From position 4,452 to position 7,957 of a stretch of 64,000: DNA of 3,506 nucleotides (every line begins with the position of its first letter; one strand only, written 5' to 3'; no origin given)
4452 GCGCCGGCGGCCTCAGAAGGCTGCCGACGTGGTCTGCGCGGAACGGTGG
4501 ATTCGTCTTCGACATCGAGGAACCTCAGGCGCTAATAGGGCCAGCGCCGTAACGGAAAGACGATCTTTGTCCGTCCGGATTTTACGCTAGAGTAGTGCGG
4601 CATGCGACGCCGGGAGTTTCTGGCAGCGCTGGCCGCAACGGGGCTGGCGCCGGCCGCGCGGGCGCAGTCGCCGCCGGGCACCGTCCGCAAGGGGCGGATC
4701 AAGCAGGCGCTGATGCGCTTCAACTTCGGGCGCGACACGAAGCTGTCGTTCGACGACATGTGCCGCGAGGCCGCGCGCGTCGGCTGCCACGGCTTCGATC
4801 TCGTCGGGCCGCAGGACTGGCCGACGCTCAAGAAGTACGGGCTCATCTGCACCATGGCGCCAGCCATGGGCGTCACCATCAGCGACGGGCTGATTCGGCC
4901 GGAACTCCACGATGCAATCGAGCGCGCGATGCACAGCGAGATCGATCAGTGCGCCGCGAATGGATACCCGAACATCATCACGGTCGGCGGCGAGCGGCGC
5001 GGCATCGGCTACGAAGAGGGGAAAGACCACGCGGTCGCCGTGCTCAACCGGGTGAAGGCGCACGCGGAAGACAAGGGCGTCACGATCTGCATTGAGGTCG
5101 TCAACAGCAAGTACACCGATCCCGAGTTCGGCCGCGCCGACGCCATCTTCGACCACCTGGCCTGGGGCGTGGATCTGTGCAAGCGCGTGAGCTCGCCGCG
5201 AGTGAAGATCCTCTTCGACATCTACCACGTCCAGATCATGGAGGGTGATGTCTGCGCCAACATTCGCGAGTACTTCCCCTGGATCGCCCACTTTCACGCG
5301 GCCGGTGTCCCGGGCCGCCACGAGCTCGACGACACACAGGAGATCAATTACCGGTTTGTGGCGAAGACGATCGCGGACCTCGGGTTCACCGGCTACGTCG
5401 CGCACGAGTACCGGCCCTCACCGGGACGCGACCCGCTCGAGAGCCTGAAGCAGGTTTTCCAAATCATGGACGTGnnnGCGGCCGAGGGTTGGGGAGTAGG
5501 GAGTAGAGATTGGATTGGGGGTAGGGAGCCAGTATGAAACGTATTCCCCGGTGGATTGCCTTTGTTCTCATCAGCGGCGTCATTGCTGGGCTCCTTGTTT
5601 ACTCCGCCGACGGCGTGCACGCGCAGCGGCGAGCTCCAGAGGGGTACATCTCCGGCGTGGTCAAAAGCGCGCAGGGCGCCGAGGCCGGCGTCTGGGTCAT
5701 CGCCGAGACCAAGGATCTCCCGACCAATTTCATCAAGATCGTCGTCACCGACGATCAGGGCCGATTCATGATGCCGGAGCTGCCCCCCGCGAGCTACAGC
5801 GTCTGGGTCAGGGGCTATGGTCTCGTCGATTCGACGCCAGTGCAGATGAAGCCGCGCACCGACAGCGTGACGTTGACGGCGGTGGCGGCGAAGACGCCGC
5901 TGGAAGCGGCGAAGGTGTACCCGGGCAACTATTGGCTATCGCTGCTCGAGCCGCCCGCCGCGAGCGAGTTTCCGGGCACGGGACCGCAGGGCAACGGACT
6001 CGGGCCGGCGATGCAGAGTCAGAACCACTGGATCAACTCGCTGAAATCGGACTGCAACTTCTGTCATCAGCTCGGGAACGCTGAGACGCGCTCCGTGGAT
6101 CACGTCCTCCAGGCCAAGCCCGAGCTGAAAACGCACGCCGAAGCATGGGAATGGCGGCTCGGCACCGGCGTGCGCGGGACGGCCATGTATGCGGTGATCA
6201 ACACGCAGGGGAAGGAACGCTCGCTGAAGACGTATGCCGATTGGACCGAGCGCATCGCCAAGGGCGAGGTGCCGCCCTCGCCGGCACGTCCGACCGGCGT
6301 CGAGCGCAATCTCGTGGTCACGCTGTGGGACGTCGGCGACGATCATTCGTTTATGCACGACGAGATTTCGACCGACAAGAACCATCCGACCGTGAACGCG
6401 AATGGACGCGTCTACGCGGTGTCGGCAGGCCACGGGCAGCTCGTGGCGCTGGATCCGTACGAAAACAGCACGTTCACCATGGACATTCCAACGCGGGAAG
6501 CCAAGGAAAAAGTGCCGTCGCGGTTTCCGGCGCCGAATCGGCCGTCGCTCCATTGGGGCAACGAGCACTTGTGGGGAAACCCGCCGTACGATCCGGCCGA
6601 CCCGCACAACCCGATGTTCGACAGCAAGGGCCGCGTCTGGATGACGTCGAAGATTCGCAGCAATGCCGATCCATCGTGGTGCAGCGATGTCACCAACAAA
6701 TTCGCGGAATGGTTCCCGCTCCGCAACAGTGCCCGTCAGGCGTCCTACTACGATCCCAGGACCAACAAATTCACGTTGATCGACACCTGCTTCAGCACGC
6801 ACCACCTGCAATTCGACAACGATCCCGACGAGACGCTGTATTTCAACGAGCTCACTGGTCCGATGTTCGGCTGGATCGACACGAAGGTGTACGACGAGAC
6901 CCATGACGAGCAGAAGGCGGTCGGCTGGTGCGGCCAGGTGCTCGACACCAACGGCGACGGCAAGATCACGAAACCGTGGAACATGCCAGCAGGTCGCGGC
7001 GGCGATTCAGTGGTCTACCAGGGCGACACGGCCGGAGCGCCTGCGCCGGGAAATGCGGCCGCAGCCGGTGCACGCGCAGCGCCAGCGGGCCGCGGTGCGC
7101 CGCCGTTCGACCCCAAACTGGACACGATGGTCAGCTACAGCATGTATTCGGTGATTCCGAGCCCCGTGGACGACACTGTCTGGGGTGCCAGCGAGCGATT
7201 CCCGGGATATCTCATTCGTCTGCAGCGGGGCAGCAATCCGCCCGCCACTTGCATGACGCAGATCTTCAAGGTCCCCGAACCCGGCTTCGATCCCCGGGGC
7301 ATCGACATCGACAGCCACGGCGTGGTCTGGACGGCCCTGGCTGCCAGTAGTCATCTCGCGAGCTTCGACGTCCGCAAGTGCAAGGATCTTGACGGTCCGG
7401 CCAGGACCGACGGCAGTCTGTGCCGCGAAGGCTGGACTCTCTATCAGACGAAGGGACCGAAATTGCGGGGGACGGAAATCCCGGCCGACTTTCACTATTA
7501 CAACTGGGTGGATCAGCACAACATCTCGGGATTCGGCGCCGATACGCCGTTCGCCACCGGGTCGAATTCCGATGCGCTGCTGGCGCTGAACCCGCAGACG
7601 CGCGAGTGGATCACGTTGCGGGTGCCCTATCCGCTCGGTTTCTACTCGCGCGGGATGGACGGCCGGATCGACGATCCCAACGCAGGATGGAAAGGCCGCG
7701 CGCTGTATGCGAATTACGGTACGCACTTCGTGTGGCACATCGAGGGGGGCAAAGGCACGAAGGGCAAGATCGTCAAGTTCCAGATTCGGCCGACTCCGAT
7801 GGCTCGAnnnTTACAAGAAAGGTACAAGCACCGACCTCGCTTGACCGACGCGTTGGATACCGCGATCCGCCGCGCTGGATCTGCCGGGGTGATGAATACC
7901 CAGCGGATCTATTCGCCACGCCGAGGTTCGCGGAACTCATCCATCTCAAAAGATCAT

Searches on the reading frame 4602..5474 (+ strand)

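Call 10: search_protein_families(library=pfam, proteins=[window:4602-5474:+], max_evalue=0.01)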
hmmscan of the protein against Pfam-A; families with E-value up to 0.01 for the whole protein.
window:4602-5474:+ (291 aa): 1 family
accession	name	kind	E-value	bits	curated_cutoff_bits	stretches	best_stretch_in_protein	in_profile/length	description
PF01261.30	AP_endonuc_2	-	2e-28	100.2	31.1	1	76-277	37-234/249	Xylose isomerase-like TIM barrel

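Call 65: search_protein_families(library=ncbifam, proteins=[window:4602-5474:+], max_evalue=0.00001)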
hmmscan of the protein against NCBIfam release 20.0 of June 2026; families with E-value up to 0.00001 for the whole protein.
window:4602-5474:+ (291 aa): 6 families
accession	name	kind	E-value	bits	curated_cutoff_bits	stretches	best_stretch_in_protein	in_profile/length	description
NF043033.1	OxoTetrIsom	equivalog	5.5e-27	95.1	325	1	106-273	83-240/251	2-oxo-tetronate isomerase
TIGR03234.1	OH-pyruv-isom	equivalog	5.5e-23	81.6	353.45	1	105-274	81-244/254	hydroxypyruvate isomerase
NF041099.2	keto_glucon_epim_IolO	equivalog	3e-14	53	300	1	104-284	90-259/269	5-keto-L-gluconate epimerase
NF007444.0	PRK09997.1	equivalog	9.4e-14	51.5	465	1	188-273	160-244/258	hydroxypyruvate isomerase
NF007441.0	PRK09989.1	equivalog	1.1e-13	51.6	412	1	190-273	162-244/258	HPr family phosphocarrier protein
NF051856.1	PsicseEpim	equivalog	4.4e-11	43.1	300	1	140-269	125-244/287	D-psicose 3-epimerase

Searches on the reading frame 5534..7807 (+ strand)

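Call 10: search_protein_families(library=pfam, proteins=[window:5534-7807:+], max_evalue=0.01)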
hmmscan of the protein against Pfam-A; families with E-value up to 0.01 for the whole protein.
window:5534-7807:+ (758 aa): 1 family
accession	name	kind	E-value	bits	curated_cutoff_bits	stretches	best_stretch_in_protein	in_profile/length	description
PF13620.12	CarboxypepD_reg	-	1.1e-05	26.1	32.3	1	39-110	2-74/82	Carboxypeptidase regulatory-like domain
